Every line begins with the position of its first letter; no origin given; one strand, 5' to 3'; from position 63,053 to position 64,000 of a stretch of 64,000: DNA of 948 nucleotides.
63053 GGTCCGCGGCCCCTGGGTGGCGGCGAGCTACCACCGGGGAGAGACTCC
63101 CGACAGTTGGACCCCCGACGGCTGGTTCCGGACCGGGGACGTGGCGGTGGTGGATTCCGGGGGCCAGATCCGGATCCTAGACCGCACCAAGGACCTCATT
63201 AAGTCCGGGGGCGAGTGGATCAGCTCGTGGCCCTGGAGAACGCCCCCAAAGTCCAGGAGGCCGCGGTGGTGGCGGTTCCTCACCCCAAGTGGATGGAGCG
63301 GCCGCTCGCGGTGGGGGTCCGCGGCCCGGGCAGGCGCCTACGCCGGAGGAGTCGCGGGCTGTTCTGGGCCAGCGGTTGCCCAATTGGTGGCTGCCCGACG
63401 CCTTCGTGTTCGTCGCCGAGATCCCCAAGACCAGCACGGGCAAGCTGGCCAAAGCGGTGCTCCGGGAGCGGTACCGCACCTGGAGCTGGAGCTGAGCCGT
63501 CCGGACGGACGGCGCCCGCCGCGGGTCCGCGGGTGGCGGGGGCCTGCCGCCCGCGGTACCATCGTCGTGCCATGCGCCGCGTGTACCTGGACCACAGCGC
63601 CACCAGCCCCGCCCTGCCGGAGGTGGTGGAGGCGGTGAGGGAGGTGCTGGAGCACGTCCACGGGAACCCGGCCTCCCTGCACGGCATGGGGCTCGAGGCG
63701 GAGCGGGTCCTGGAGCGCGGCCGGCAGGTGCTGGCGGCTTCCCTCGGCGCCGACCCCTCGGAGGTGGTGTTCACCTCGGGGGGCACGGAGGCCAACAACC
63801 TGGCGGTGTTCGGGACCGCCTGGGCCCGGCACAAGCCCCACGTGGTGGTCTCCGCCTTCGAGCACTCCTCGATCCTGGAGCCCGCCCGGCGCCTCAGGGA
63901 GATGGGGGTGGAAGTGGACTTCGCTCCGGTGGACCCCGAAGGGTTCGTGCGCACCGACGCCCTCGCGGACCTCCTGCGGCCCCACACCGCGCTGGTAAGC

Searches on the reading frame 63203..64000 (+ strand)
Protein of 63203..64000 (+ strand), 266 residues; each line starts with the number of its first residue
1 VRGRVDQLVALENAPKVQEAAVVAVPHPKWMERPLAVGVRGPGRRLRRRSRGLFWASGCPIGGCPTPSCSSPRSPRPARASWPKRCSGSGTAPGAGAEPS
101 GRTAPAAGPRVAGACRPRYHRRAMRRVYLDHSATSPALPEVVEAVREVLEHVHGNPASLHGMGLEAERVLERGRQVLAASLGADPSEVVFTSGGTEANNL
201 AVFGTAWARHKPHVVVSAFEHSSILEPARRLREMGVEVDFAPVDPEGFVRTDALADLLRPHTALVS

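Call 48: search_protein_families(library=pfam, proteins=[window:63203-64000:+], max_evalue=0.00001)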
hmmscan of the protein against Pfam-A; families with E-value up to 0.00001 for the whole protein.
window:63203-64000:+ (266 aa): 1 family
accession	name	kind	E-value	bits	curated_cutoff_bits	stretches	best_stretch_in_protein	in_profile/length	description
PF00266.25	Aminotran_5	-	1.2e-28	100.6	21.5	1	127-266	1-144/371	Aminotransferase class-V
